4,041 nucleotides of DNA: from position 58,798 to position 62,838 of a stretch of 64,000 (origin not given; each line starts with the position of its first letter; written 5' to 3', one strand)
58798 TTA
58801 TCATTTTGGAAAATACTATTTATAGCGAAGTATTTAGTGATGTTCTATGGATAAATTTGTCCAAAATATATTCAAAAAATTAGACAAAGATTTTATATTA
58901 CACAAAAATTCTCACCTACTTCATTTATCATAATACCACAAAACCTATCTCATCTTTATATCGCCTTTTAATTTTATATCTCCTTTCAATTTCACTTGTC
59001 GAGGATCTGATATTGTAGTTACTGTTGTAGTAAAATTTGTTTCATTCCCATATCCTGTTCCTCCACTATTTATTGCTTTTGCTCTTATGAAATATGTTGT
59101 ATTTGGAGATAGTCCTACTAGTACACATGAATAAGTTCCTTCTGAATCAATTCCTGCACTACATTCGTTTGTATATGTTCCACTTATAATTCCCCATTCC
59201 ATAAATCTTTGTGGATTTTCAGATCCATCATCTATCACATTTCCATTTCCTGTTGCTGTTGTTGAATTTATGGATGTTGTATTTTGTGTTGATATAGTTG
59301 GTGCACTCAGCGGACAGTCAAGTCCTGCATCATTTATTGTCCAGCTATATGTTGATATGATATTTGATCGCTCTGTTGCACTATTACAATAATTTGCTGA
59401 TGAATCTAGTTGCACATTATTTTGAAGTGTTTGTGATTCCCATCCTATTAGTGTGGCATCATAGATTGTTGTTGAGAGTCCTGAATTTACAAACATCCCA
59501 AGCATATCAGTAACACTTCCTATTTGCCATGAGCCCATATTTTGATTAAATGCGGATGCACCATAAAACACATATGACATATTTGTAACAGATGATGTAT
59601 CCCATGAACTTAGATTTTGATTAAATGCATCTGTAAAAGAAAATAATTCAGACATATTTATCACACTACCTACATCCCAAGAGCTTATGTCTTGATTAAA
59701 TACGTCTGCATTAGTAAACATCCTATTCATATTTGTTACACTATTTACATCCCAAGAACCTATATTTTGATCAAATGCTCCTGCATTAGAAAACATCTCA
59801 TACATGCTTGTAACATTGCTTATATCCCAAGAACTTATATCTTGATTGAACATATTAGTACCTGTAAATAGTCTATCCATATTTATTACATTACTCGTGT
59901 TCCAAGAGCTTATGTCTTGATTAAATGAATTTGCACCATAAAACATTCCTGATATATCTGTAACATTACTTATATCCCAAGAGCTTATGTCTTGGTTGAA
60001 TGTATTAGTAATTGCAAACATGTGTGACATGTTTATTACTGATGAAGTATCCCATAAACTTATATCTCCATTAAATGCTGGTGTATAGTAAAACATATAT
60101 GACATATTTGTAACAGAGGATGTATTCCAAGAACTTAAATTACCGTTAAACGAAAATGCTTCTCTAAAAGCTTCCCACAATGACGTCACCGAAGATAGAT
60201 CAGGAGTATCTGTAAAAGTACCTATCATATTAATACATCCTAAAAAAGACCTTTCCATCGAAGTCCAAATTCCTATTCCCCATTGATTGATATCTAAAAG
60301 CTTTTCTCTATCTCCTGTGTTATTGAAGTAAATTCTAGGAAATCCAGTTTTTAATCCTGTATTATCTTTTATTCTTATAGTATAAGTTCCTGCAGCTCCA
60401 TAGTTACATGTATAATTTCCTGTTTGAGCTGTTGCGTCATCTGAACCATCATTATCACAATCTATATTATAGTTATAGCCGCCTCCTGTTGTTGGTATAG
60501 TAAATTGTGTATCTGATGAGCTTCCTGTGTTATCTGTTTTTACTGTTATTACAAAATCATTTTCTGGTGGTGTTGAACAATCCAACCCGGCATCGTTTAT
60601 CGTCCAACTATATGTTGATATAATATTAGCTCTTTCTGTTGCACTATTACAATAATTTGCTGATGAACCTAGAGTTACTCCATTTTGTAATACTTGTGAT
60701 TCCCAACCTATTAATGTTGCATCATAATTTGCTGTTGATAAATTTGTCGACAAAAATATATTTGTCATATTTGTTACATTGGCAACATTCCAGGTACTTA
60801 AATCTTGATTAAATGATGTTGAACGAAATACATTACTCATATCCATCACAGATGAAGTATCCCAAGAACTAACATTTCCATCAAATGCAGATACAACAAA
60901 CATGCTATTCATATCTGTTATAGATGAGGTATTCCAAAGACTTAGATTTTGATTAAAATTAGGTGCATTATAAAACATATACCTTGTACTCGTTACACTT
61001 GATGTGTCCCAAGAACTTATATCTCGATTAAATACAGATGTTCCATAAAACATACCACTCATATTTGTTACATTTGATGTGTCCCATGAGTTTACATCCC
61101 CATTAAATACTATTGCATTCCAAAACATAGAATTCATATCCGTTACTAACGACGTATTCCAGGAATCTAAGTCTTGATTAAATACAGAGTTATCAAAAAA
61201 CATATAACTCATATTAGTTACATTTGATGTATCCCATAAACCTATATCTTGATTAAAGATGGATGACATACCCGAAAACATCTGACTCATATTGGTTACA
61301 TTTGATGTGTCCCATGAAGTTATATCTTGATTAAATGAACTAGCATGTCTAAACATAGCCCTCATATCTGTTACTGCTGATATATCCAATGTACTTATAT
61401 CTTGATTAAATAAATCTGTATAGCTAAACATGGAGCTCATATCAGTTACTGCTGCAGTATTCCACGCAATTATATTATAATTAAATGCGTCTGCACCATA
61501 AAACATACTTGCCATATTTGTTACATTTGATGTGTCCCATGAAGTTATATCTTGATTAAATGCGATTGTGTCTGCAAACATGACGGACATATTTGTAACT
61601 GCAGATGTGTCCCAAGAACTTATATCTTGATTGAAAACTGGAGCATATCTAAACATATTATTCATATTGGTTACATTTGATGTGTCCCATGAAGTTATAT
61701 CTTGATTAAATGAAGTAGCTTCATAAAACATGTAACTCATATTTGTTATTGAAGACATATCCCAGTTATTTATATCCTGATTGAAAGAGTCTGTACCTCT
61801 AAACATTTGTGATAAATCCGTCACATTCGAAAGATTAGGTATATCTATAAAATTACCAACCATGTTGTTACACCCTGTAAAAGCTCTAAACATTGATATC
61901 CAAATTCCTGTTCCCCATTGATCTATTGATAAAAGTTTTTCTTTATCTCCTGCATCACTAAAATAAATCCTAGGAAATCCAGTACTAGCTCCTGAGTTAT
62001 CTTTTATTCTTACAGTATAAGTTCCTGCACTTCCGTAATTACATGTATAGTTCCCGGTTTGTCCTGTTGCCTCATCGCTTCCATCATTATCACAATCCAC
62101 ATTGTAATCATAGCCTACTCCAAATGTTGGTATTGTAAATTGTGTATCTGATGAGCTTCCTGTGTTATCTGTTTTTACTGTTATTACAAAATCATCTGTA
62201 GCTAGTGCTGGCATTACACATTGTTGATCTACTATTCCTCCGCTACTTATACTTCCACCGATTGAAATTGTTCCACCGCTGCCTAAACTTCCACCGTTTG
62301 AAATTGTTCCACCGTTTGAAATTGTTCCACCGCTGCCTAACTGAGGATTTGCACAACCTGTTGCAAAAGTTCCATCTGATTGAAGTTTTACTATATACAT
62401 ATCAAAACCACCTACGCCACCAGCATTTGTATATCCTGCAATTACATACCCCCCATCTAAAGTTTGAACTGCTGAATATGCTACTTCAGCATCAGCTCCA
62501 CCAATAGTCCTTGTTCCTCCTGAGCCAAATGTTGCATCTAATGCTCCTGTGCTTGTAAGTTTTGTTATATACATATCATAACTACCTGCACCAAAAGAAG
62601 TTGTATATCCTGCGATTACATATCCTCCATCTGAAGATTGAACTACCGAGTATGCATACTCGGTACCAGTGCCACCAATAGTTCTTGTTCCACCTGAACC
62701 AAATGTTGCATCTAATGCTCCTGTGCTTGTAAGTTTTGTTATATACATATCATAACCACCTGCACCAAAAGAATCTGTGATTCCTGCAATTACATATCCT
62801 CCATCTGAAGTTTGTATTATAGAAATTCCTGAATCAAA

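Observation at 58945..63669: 1574-aa surface protein built from two repeat systems, with long near-identical DNA repeats (recombination or variation hotspot)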

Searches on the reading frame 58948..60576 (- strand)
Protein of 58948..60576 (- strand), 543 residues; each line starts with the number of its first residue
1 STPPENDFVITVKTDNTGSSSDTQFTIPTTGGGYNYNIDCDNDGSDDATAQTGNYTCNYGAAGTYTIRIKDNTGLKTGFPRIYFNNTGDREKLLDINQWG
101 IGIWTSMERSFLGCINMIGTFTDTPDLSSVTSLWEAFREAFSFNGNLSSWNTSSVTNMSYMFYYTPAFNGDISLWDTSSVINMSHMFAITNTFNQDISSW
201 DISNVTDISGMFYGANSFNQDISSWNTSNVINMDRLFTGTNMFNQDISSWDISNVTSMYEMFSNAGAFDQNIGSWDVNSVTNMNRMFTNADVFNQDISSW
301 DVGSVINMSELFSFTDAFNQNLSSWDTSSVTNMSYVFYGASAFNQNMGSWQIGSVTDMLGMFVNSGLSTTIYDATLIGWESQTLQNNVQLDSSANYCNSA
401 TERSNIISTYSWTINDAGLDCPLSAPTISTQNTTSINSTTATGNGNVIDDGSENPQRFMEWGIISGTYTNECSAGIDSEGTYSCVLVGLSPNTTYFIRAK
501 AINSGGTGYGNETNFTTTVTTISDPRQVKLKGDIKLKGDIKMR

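Call 44: predict_structure(alignment_id=A1)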
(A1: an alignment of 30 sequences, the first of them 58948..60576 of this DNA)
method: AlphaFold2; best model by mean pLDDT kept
length: 543 residues; sequences in the alignment: 30
mean_pLDDT: 86.3   pTM: 0.75
mean pLDDT of the five models: 86.3, 86.2, 85.6, 84.4, 83.3
residues with pLDDT >= 90: 348; 70-90: 104; 50-70: 59; < 50: 32
segments of 3 or more residues with pLDDT < 50: 424-430, 520-535, 541-543
pLDDT, mean of each block of 10 residues (from residue 1): 79 96 87 79 91 91 95 66 74 94 86 95 92 96 96 98 97 97 98 96 98 96 97 97 93 98 87 95 95 85 97 86 94 97 93 98 95 97 98 96 98 96 51 53 56 68 87 67 75 84 74 76 41 49 41
secondary structure, 60 per line:
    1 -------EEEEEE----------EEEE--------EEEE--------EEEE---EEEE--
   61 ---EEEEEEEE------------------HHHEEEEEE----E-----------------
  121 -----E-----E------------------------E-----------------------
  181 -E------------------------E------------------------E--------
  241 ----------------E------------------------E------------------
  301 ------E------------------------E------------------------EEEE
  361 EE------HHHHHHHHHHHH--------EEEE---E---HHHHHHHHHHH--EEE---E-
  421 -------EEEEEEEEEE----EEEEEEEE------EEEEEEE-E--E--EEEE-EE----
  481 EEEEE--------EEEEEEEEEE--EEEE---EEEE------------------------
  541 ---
elements in order: E8-13 E24-27 E36-39 E48-51 E55-58 E64-71 E93-98 E357-362 H369-380 E389-392 H400-410 E413-415 E428-437 E442-449 E456-462 E470-473 E481-485 E494-503 E506-509 E513-516

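Call 48: fold_search(model_id=the predicted structure, library=pdb)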
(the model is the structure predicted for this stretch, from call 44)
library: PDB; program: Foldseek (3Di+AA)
matches with E <= 10: 1553; with E <= 0.001: 1
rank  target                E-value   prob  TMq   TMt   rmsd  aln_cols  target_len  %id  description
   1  3zyi_A                6.7e-04  0.85  0.14  0.18  21.3       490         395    9  NetrinG2 in complex with NGL2 (released 2011-10-05)
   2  5fm5_M                1.6e-02  1.00  0.12  0.41  16.9       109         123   13  Crystal structure of the myomesin:obscurin-like-1 complex (released 2016-11-23)
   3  2d9q_B                1.7e-02  1.00  0.13  0.22   4.6        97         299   15  Crystal Structure of the Human GCSF-Receptor Signaling Complex (released 2006-02-07)
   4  4wtw_B                2.0e-02  1.00  0.11  0.46   5.2        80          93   20  Crystal structure of the third FnIII domain of integrin beta4 (released 2015-02-11)
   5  1x4x_MODEL_1_A        2.1e-02  1.00  0.12  0.45   6.1        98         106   23  Solution structure of the 6th fibronectin type III domain from human fibronectin type III domain containing pr (released 2005-11-15)
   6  5fuc_D                2.2e-02  1.00  0.12  0.31   8.7        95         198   10  Biophysical and cellular characterisation of a junctional epitope antibody that locks IL-6 and gp80 together in a stab (released 2017-01-25)
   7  5fm4_C                2.5e-02  1.00  0.11  0.41   9.0        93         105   13  Structure of the C-terminally extended domain My4 of human myomesin (space group P21) (released 2016-11-23)
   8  6hyf_A                2.8e-02  1.00  0.11  0.43   5.0        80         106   20  Crystal structure of the third FNIII domain from rat beta4 integrin, a binding site for periaxin (released 2019-05-08)
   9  1x3d_MODEL_1_A        2.8e-02  1.00  0.11  0.41   9.0        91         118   23  Solution structure of the fibronectin type-III domain of human fibronectin type-III domain containing protein  (released 2005-11-02)
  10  5fm4_B                2.9e-02  1.00  0.11  0.43   4.7        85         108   15  Structure of the C-terminally extended domain My4 of human myomesin (space group P21) (released 2016-11-23)
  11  6tpv_B                3.2e-02  1.00  0.11  0.27   4.5        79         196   23  Crystal structures of FNIII domain one and two of the human leucocyte common antigen-related protein, LAR (released 2020-05-13)
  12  2jll                  3.5e-02  1.00  0.12  0.17   3.4        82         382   22  Crystal structure of NCAM2 IgIV-FN3II (released 2009-11-17)
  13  2vkx_E                3.8e-02  1.00  0.12  0.28   3.7        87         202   24  Human NCAM, FN3 domains 1 and 2, M610R mutant (released 2008-02-26)
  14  6tpv_A                3.8e-02  1.00  0.11  0.27   4.5        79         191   23  Crystal structures of FNIII domain one and two of the human leucocyte common antigen-related protein, LAR (released 2020-05-13)
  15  4yfd_A                4.4e-02  1.00  0.14  0.16   5.1       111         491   19  Crystal structure PTP delta Ig1-Fn2 in complex with IL-1RAcP (released 2015-05-06)
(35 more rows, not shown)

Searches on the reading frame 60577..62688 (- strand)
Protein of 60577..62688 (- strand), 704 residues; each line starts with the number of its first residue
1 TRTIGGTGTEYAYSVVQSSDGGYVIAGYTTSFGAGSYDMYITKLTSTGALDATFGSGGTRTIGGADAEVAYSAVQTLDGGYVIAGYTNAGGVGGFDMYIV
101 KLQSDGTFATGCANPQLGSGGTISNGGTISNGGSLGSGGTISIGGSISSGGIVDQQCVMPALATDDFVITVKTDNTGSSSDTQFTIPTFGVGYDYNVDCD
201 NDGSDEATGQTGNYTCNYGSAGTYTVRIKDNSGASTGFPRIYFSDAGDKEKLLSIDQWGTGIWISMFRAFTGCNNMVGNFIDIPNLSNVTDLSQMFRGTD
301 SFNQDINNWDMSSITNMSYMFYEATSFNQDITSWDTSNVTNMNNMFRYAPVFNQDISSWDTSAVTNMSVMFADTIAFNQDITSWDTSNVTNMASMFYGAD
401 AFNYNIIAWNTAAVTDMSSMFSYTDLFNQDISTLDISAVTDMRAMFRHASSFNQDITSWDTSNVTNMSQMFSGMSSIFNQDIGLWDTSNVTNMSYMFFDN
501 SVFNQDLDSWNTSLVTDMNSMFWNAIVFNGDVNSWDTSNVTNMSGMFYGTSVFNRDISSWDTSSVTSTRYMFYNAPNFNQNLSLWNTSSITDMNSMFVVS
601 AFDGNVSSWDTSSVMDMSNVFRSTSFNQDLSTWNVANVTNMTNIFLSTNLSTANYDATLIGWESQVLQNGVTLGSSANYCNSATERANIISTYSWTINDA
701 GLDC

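Call 29: find_homologous_proteins(query=window:60577-62688:-, max_evalue=1e-10)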
Query window:60577-62688:- (704 aa): 7613 proteins with E <= 1e-10 among 8000 candidates; the best 120 are listed.
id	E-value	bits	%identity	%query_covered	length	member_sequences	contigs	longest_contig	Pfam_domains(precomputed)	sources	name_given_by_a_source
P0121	0.0e+0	1141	53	67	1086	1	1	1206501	PF03382.21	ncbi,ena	-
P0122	0.0e+0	1127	55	61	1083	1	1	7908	PF03382.21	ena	-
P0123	0.0e+0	1097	56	47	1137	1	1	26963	PF03382.21,PF23619.2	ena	-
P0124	0.0e+0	1080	56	51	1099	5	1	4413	PF03382.21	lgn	-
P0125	0.0e+0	1067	56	78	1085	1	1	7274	PF03382.21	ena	-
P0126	0.0e+0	1046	57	43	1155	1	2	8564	PF03382.21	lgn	-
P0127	0.0e+0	1039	48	77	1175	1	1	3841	PF25061.1,PF03382.21,PF00801.27,PF18911.7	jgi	jgi:surface protein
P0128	5.5e-291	985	64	44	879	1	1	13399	PF03382.21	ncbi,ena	-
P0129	1.8e-287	974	47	89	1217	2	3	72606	PF03382.21,PF25833.1,PF21910.3,PF00041.28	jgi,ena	jgi:surface protein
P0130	7.5e-287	972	55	40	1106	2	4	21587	PF03382.21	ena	-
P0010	1.9e-286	970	52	78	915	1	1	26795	PF03382.21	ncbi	-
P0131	2.4e-285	967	47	55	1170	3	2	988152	PF03382.21,PF00801.27,PF18911.7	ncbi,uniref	ncbi:BspA family leucine-rich repeat surface protein [Spongiimicrobium sp. 2-473A-2-J]|uniref:BspA f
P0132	2.1e-282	957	57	77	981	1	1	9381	PF03382.21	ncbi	-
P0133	2.3e-281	954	51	78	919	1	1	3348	PF03382.21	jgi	jgi:surface protein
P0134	3.8e-281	953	63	45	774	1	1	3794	PF03382.21,PF18300.8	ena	-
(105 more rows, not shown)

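Call 40: find_encoding_contigs(protein=P0128, flank=6000, max_places=2)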
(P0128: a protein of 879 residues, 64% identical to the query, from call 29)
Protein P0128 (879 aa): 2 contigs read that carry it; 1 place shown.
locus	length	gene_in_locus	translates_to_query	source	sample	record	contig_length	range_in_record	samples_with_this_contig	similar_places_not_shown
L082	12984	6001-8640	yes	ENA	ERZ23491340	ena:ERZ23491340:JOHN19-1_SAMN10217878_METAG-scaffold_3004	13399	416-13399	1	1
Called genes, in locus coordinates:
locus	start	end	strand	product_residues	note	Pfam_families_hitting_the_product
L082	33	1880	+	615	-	PF04041:Glyco_hydro_130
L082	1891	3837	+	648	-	PF04041:Glyco_hydro_130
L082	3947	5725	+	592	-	PF00009:GTP_EFTU, PF01926:MMR_HSR1 (weak), PF22042:EF-G_D2, PF03144:GTP_EFTU_D2, PF00679:EFG_C, PF21018:BipA_C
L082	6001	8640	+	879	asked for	PF03382:DUF285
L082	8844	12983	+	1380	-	?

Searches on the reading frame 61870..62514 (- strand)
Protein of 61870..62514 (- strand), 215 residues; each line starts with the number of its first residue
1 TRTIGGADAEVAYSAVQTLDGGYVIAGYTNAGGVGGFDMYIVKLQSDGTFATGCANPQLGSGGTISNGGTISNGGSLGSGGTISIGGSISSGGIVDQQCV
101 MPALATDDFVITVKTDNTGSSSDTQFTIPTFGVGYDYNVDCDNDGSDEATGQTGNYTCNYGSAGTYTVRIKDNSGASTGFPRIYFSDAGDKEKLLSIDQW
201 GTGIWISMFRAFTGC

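Call 68: find_related_loci(query=window:61870-62514:-, collection=metagenome_contigs, flank=6000)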
Query window:61870-62514:- (215 aa) in metagenome_contigs; peptide patterns used: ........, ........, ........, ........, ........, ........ (x = any residue, [..] = any of these).
136 stretches matched a pattern; 70 encode a relative of the query (tblastn E <= 1e-3); 70 distinct loci.
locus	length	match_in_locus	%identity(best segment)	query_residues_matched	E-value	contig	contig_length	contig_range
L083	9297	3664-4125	65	64-215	2e-58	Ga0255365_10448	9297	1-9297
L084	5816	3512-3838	81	109-215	6e-54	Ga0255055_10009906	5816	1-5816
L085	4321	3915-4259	73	102-215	5e-53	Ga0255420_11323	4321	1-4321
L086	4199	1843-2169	78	107-215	8e-53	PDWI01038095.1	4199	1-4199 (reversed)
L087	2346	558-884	73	107-215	2e-50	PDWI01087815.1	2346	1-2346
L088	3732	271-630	67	100-215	5e-46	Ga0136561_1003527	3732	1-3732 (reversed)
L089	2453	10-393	62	86-215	3e-46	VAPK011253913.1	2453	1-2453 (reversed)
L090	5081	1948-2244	47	107-214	3e-26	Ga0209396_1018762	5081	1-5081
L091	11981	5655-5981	48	107-215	5e-25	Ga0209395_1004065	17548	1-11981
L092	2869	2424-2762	47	105-215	6e-25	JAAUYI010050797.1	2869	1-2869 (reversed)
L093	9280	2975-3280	48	103-215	1e-23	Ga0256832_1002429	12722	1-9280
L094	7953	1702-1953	53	127-215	6e-20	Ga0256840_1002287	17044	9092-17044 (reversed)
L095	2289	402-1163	47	1-99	4e-15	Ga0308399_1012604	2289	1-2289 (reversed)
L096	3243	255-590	63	1-65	4e-13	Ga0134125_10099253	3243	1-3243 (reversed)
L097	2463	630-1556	56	1-50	1e-11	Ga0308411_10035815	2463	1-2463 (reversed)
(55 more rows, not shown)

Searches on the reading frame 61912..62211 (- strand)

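Call 82: search_protein_families(library=pfam, proteins=[window:61912-62211:-], max_evalue=1)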
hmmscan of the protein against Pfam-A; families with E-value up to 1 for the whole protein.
seq(100 aa): 4 families
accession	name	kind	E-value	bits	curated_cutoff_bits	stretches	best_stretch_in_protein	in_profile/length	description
PF16541.10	AltA1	-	0.013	16.7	27.5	1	7-72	3-68/110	Alternaria alternata allergen 1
PF00801.26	PKD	-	0.1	13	23.5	1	32-70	28-64/80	PKD domain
PF13620.12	CarboxypepD_reg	-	0.43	11.4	32.3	0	47-78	32-63/82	Carboxypeptidase regulatory-like domain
PF18911.6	PKD_4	-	0.83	10.2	27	0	43-77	43-76/85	PKD domain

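Call 83: search_protein_families(library=ncbifam, proteins=[window:61912-62211:-], max_evalue=1)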
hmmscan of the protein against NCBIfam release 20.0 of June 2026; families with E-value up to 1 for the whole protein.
seq(100 aa): 0 families
